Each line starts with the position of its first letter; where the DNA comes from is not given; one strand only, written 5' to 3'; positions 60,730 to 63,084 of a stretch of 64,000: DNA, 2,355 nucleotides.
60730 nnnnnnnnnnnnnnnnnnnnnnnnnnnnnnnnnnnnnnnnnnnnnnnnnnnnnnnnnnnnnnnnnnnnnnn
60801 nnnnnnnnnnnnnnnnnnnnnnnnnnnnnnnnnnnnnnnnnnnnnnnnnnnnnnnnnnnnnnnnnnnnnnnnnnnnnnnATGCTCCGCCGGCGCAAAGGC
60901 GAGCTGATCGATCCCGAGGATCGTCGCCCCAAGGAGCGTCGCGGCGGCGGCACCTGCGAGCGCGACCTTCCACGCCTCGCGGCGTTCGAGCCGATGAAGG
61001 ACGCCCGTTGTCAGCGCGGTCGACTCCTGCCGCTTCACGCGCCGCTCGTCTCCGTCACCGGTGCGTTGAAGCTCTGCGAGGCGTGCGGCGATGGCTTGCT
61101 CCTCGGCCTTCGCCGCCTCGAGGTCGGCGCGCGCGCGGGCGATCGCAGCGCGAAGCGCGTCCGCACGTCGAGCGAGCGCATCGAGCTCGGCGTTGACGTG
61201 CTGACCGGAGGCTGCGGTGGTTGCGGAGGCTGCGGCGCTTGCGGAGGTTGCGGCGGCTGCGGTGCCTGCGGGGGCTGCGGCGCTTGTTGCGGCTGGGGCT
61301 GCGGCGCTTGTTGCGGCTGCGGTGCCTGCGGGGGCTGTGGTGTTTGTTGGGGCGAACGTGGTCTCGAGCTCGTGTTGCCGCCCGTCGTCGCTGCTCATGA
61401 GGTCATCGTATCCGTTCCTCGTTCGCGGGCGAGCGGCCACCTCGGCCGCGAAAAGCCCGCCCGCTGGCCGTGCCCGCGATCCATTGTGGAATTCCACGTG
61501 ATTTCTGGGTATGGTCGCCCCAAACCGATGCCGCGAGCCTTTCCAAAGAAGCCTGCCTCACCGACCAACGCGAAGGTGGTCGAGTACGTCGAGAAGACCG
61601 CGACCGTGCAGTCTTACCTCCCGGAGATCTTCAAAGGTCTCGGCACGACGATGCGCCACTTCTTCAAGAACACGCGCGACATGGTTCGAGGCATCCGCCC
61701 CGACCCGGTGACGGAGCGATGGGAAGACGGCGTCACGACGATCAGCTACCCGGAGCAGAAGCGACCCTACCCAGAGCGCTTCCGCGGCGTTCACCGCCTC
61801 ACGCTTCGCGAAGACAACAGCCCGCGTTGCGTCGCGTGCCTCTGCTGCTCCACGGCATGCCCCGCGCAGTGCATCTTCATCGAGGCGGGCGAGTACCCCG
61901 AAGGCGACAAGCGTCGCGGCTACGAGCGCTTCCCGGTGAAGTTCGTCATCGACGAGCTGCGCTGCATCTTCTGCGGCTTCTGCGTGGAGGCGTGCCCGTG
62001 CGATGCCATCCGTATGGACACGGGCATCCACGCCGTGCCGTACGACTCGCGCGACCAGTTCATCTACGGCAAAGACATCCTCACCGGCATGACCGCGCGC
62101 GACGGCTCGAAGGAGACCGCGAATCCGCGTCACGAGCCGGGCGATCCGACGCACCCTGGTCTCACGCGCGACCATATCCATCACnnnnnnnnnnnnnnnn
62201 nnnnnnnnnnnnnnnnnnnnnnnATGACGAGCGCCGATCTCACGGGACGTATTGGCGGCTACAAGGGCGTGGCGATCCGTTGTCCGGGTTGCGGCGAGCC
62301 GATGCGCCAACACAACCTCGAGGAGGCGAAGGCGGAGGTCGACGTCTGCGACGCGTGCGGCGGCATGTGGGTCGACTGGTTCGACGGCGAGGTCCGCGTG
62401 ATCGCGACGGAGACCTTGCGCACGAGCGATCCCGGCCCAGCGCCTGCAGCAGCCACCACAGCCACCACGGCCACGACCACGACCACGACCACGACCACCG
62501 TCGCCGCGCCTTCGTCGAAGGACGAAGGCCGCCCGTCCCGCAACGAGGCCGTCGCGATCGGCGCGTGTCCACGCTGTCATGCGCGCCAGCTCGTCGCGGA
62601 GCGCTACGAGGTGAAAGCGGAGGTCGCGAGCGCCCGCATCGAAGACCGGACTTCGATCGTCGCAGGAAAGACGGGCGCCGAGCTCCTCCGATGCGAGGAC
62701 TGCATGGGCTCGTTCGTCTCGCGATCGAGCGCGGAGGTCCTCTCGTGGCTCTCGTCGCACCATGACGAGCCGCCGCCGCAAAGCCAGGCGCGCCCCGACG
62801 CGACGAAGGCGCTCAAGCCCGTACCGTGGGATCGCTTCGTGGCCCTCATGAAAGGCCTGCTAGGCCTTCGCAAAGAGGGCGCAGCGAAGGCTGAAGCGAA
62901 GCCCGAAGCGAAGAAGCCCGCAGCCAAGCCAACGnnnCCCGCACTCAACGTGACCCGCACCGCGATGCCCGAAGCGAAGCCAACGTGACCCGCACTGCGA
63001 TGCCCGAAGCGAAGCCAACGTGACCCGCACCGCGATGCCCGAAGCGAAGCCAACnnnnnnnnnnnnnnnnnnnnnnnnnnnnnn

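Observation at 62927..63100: Perfect 35-bp tandem array that duplicates a gene's last 7 codons plus stop, giving 4 mini-ORFs; the last copy is fused in frame to the VOC gene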

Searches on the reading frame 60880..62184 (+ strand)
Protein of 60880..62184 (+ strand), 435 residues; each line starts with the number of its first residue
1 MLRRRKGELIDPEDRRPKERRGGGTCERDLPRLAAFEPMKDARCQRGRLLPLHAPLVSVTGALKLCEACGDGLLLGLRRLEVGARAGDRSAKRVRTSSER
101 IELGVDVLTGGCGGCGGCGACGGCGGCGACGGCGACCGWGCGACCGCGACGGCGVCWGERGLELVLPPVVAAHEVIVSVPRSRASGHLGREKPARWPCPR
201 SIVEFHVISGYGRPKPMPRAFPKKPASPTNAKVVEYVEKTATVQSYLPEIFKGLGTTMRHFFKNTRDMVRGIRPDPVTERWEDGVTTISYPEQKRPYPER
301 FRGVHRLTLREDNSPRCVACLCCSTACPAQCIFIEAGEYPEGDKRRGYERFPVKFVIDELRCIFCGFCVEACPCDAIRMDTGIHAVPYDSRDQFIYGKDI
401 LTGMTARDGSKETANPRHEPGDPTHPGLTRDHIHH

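Call 12: search_protein_families(library=pfam, proteins=[window:60880-62184:+], max_evalue=0.01)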
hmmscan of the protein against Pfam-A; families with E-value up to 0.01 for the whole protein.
window:60880-62184:+ (435 aa): 8 families
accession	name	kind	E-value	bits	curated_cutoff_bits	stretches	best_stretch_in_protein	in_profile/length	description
PF12838.12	Fer4_7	-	1.4e-07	32.3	27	2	316-376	1-52/52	4Fe-4S dicluster domain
PF00037.32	Fer4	-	2e-07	31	21.1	1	356-378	2-24/24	4Fe-4S binding domain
PF13237.11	Fer4_10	-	3.3e-05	24.2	25.5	2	313-373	5-53/53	4Fe-4S dicluster domain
PF13187.11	Fer4_9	-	0.00015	22.2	27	1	316-377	1-52/52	4Fe-4S dicluster domain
PF14697.11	Fer4_21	-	0.0012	19.4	35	1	356-381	2-30/59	4Fe-4S dicluster domain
PF12797.12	Fer4_2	-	0.0023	18.2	24.5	1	355-373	3-21/22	4Fe-4S binding domain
PF12837.12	Fer4_6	-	0.0044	17.4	25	1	355-377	2-24/24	4Fe-4S binding domain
PF13183.11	Fer4_8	-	0.0082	17.1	27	0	361-374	4-17/68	4Fe-4S dicluster domain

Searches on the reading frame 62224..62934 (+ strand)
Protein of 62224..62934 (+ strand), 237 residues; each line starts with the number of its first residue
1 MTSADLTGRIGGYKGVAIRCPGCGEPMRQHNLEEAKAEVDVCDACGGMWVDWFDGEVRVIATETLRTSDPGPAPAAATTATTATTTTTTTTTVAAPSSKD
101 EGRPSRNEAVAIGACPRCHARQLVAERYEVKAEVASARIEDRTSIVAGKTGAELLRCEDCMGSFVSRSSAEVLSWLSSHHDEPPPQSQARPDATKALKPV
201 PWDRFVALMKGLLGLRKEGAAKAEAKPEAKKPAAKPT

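Call 9: find_encoding_contigs(protein=window:62224-62934:+, flank=10000, max_places=10)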
Protein window:62224-62934:+ (237 aa): no gene with exactly this product is on record in the collection.

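Call 12: search_protein_families(library=pfam, proteins=[window:62224-62934:+], max_evalue=0.01)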
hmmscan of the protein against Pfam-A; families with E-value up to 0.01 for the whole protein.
window:62224-62934:+ (237 aa): 3 families
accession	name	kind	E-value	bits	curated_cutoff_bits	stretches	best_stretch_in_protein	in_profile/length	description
PF13453.11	Zn_ribbon_TFIIB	-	1.5e-11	44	22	1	19-51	1-31/41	Transcription factor zinc-finger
PF21827.1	New_glue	-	0.0083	16.3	31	0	62-104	32-73/94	New glue protein family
PF08271.17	Zn_Ribbon_TF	-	0.0095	15.9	29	0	19-48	2-28/43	TFIIB zinc-binding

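Call 14: find_homologous_proteins(query=window:62224-62934:+, max_evalue=0.001)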
Query window:62224-62934:+ (237 aa): 136 proteins with E <= 0.001 among 6094 candidates; the best 120 are listed.
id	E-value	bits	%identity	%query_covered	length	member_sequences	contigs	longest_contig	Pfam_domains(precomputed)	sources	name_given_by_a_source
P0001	2.2e-152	523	100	100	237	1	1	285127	PF13453.12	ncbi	-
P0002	6.7e-128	443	83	98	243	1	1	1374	PF13453.12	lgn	-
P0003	5.3e-75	270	60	91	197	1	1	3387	PF13453.12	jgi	-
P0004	6.4e-75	270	57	92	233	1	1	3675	PF13453.12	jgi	jgi:Zn-finger nucleic acid-binding protein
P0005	8.4e-74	266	62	91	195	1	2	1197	PF13453.12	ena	-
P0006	8.5e-74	266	59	92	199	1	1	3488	PF13453.12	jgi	jgi:Zn-finger nucleic acid-binding protein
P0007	1.2e-73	266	60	93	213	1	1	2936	PF13453.12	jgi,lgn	jgi:Zn-finger nucleic acid-binding protein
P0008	1.2e-68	249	60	92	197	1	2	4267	PF13453.12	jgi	jgi:Zn-finger nucleic acid-binding protein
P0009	1.9e-67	245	59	89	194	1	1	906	PF13453.12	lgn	-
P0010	9.2e-67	243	58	91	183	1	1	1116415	PF13453.12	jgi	jgi:Zn-finger nucleic acid-binding protein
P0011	3.3e-61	225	57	80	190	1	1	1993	PF13453.12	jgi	jgi:Zn-finger nucleic acid-binding protein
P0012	1.0e-59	220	57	81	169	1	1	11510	PF13453.12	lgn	-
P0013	1.7e-59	219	56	86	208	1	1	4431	PF13453.12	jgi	jgi:hypothetical protein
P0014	3.8e-58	215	54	83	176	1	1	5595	PF13453.12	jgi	jgi:Zn-finger nucleic acid-binding protein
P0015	6.3e-58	214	61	80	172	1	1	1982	PF13453.12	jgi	jgi:Zn-finger nucleic acid-binding protein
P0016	9.1e-58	214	60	80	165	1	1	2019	PF13453.12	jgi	jgi:hypothetical protein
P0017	5.5e-57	211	55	91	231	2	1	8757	PF13453.12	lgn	-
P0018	1.5e-56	210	52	89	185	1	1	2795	PF13453.12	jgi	jgi:Zn-finger nucleic acid-binding protein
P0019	5.6e-55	205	56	80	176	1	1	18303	PF13453.12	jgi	jgi:hypothetical protein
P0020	7.4e-55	204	53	92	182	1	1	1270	PF13453.12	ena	-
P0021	1.0e-54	204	57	82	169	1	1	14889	PF13453.12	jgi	jgi:hypothetical protein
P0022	5.7e-53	198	55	79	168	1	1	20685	PF13453.12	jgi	jgi:hypothetical protein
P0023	8.2e-53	197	49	91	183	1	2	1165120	PF13453.12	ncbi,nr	ncbi:MAG: zf-TFIIB domain-containing protein [Labilithrix sp.]|nr:zf-TFIIB domain-containing protein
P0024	9.5e-53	197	56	80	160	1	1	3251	PF13453.12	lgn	-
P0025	1.1e-52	197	54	80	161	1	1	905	PF13453.12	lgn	-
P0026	9.7e-52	194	50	89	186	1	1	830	PF13453.12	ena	-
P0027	3.9e-51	192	49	92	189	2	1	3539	PF24292.2,PF13453.12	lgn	-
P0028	6.1e-51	191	54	81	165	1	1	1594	PF13453.12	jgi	jgi:hypothetical protein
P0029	9.0e-50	187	49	89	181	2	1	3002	PF13453.12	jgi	jgi:Zn-finger nucleic acid-binding protein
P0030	1.5e-48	183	48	89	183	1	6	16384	PF13453.12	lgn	-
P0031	1.7e-48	183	49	89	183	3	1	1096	PF13453.12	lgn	-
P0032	2.1e-48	183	49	89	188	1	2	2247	PF13453.12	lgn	-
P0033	8.5e-48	181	46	89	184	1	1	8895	PF13453.12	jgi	jgi:Zn-finger nucleic acid-binding protein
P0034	9.4e-48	181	50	90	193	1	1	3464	PF13453.12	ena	-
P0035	1.0e-47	181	56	81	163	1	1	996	PF13453.12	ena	-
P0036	1.1e-47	181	53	79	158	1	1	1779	PF13453.12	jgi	jgi:hypothetical protein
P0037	1.8e-47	180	52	80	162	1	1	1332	PF13453.12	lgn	-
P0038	1.9e-47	180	47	89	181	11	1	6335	PF13453.12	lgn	-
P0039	5.8e-47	178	49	88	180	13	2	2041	PF13453.12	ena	-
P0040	1.3e-46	177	50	87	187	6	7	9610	PF13453.12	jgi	jgi:Zn-finger nucleic acid-binding protein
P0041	2.5e-46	176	50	88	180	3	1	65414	PF13453.12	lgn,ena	-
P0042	2.7e-46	176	49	86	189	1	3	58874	PF13453.12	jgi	jgi:Zn-finger nucleic acid-binding protein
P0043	3.8e-45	172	49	89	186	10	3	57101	PF13453.12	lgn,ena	-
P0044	1.3e-44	171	49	88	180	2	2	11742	PF13453.12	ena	-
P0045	3.1e-44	169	45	84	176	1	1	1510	PF13453.12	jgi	jgi:Zn-finger nucleic acid-binding protein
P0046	3.5e-44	169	50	89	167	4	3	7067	PF13453.12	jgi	jgi:hypothetical protein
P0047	7.4e-44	168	45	89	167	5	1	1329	PF13453.12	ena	-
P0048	8.7e-44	168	50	74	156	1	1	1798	PF13453.12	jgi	jgi:hypothetical protein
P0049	9.3e-44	168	47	89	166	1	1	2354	PF13453.12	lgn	-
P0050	1.3e-43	167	48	89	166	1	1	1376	PF13453.12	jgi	jgi:Zn-finger nucleic acid-binding protein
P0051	1.7e-43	167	54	79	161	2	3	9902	PF13453.12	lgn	-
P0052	1.8e-43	167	48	91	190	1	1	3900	PF13453.12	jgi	jgi:Zn-finger nucleic acid-binding protein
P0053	2.4e-43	166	47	89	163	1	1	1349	PF13453.12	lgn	-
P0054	2.6e-43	166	46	89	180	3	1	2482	PF13453.12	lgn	-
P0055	2.9e-43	166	46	91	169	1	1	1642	PF13453.12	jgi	jgi:Zn-finger nucleic acid-binding protein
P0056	3.0e-43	166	45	84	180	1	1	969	PF13453.12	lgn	-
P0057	3.2e-43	166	47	89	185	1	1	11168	PF13453.12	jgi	-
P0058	3.8e-43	166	47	89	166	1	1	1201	PF13453.12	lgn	-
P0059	4.6e-43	166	48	81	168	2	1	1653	PF13453.12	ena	-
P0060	5.7e-43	165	52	80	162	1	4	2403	PF13453.12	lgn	-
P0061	9.3e-42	161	45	89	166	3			PF13453.12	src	-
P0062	1.1e-41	161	51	76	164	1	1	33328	PF13453.12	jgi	jgi:hypothetical protein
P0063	3.6e-41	159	46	89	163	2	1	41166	PF13453.12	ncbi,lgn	-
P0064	5.3e-41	159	48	80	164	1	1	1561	PF13453.12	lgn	-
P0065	5.4e-41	159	49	80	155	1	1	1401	PF13453.12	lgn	-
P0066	1.4e-40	157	51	80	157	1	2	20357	PF13453.12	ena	-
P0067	1.5e-40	157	47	89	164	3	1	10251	PF13453.12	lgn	-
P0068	4.6e-40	156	43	89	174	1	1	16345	PF13453.12,PF08271.18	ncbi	-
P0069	5.4e-40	156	45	84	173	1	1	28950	PF13453.12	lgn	-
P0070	9.9e-40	155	45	89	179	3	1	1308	PF13453.12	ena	-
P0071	1.2e-39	154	43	89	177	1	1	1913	PF13453.12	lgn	-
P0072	1.3e-39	154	45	89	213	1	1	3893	PF13453.12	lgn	-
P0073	6.0e-39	152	45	87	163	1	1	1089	PF13453.12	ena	-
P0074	8.2e-39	152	45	89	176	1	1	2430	PF13453.12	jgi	jgi:uncharacterized C2H2 Zn-finger protein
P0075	8.6e-39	152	49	79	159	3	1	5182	PF13453.12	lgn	-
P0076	2.9e-38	150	44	89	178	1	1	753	PF13453.12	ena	-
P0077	3.1e-38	150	45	89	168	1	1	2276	PF13453.12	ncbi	-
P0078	3.6e-38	150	44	89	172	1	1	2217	PF13453.12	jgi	jgi:Zn-finger nucleic acid-binding protein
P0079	4.1e-38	149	47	81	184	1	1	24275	PF13453.12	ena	-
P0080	5.5e-37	146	50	78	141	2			PF13453.12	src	-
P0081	2.2e-36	144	42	88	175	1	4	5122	PF13453.12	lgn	-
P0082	1.1e-35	141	47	78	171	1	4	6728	PF13453.12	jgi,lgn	-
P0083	3.9e-35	140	42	90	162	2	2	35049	PF13453.12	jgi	jgi:Zn-finger nucleic acid-binding protein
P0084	8.0e-35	139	48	80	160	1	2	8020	PF13453.12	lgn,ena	-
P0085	1.2e-34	138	46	80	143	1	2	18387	PF13453.12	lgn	-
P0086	1.8e-33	134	49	75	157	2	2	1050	PF13453.12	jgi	jgi:Zn-finger nucleic acid-binding protein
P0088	4.7e-33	133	42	76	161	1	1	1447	PF13453.12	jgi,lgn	jgi:Zn-finger nucleic acid-binding protein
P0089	6.0e-33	132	45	76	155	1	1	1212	PF13453.12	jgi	jgi:hypothetical protein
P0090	6.7e-33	132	46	81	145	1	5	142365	PF13453.12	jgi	jgi:Zn-finger nucleic acid-binding protein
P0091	8.5e-33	132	41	89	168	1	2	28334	PF24292.2,PF13453.12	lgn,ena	-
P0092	1.5e-32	131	46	80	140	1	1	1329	PF13453.12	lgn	-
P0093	2.3e-32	131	47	80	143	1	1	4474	PF13453.12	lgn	-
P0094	2.8e-32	130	41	89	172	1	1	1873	PF13453.12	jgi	jgi:Zn-finger nucleic acid-binding protein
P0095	1.6e-31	128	45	76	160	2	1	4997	PF13453.12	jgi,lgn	jgi:hypothetical protein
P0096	1.8e-31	128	44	76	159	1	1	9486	PF13453.12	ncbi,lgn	-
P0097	3.3e-31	127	42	88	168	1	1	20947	PF13453.12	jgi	jgi:Zn-finger nucleic acid-binding protein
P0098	3.5e-31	127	40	89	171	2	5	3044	PF13453.12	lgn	-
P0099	3.5e-31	127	46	80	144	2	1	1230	PF13453.12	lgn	-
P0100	3.8e-31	127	43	81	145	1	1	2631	PF13453.12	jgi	jgi:Zn-finger nucleic acid-binding protein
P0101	1.0e-30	125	41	69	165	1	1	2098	PF13453.12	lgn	-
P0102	1.1e-30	125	41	80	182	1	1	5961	PF13453.12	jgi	jgi:Zn-finger nucleic acid-binding protein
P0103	1.4e-30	125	41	89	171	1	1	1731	PF13453.12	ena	-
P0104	2.1e-30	124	46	76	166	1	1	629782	PF13453.12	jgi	-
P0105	4.1e-30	123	46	76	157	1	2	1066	PF13453.12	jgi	jgi:hypothetical protein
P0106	6.7e-30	122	43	89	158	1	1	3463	PF13453.12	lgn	-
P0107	2.1e-29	121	43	80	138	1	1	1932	PF13453.12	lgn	-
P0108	5.5e-29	119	44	80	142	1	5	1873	PF13453.12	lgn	-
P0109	6.2e-29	119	46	80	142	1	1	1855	PF13453.12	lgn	-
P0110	2.9e-28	117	43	80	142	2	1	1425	PF13453.12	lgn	-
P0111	7.7e-28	116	42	80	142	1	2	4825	PF13453.12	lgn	-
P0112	1.3e-27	115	45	75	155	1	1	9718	PF13453.12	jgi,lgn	jgi:Zn-finger nucleic acid-binding protein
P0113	7.4e-27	113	42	75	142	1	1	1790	PF13453.12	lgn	-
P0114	6.1e-26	110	44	75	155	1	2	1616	PF13453.12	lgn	-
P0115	7.8e-24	103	36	89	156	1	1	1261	PF13453.12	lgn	-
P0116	9.8e-23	99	41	71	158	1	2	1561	PF13453.12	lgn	-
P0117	1.0e-22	99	41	71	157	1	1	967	PF13453.12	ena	-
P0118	1.1e-21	96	38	79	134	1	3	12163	PF13453.12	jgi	jgi:Zn-finger nucleic acid-binding protein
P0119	1.9e-21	95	36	91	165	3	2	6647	PF13453.12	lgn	-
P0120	3.5e-21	94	34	88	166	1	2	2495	PF13453.12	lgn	-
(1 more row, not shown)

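Call 15: find_encoding_contigs(protein=P0001, flank=10000, max_places=5)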
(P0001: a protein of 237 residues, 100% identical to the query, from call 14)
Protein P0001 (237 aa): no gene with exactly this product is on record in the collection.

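Call 16: find_encoding_contigs(protein=P0002, flank=10000, max_places=5)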
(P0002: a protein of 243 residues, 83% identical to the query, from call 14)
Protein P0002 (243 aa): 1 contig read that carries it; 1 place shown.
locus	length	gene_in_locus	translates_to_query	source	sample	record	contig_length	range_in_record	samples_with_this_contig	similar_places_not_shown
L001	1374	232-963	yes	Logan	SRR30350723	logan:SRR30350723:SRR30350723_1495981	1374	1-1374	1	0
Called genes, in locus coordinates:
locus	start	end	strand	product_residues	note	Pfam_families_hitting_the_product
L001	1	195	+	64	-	?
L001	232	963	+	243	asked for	PF13453:Zn_ribbon_TFIIB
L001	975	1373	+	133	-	?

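Call 21: find_related_loci(query=A1, collection=genome_contigs, flank=3000)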
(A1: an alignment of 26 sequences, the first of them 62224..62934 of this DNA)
Query A1 (237 aa) in genome_contigs; peptide patterns used: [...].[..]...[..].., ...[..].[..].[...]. (x = any residue, [..] = any of these).
93 stretches matched a pattern; 23 encode a relative of the query (tblastn E <= 1e-3); 23 distinct loci.
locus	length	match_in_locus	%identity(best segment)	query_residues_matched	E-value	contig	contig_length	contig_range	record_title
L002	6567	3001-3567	47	1-215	5e-56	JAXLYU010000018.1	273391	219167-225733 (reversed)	MAG: Labilithrix sp. isolate STL-MYX21 C4.7.fa-18, whole genome shotgun sequence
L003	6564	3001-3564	48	1-215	3e-54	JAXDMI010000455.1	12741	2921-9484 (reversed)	MAG: Myxococcales bacterium isolate BP_638 scaffold_2655597, whole genome shotgun sequence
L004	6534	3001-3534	50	5-213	7e-54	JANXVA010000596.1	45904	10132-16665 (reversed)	MAG: Myxococcales bacterium isolate 340R_metabat_70 340R_k141_953494, whole genome shotgun sequence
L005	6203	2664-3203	50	5-215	1e-53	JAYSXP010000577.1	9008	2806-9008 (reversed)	MAG: Polyangiaceae bacterium isolate GFS_13241 GFS_13241_576, whole genome shotgun sequence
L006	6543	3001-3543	50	5-215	7e-53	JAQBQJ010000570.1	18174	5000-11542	MAG: Labilithrix sp. isolate RYN_370 scaffold_711609, whole genome shotgun sequence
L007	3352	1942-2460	48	13-215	4e-51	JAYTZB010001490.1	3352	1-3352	MAG: Polyangiaceae bacterium isolate GFS_6217 GFS_6217_1489, whole genome shotgun sequence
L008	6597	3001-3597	45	2-215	2e-48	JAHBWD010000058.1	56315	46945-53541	MAG: Labilithrix sp. isolate ACE_MYX8 MYX8_58, whole genome shotgun sequence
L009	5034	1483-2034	42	5-227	1e-48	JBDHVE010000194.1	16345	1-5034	MAG: Polyangiaceae bacterium isolate AS-MESO-3CA.120 NODE_15336_length_16345_cov_4.904168, whole genome shotgun sequence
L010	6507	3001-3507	43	5-213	9e-47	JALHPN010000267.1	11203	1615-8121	MAG: Polyangiaceae bacterium isolate bin.255 c_000000021411, whole genome shotgun sequence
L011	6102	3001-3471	45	5-215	3e-43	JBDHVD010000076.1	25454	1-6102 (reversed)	MAG: Labilithrix sp. isolate AS-MESO-3CA.217 NODE_8194_length_25454_cov_3.882886, whole genome shotgun sequence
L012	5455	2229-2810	41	5-235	2e-43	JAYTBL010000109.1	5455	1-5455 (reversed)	MAG: Polyangiaceae bacterium isolate GFS_14252 GFS_14252_108, whole genome shotgun sequence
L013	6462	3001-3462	36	5-214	3e-29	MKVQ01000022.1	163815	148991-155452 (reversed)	MAG: Myxococcales bacterium 68-20 scnpilot_expt_750_bf_scaffold_205, whole genome shotgun sequence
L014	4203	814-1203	41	1-173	7e-28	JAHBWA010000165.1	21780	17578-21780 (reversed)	MAG: Labilithrix sp. isolate ACE_MYX5 MYX5_165, whole genome shotgun sequence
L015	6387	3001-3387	40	5-173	6e-25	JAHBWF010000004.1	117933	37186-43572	MAG: Labilithrix sp. isolate ACE_MYX10 MYX10_4, whole genome shotgun sequence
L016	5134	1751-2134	38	5-173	3e-24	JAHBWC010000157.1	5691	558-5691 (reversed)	MAG: Labilithrix sp. isolate ACE_MYX7 MYX7_157, whole genome shotgun sequence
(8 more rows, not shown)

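Call 31: find_encoding_contigs(protein=P0008, flank=3000, max_places=3)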
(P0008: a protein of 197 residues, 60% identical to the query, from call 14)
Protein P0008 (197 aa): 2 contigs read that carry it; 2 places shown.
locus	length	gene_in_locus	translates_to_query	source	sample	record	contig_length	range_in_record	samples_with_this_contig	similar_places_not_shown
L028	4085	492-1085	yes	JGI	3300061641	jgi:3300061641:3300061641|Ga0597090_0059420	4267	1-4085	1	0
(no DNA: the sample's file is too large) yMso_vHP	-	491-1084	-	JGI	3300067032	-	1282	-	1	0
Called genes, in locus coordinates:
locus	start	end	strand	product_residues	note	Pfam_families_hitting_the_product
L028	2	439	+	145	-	?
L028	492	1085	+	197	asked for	PF13453:Zn_ribbon_TFIIB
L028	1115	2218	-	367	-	-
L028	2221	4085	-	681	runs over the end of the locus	?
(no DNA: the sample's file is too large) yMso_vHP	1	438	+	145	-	?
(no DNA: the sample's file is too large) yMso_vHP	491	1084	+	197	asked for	PF13453:Zn_ribbon_TFIIB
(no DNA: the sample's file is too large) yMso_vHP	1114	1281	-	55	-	?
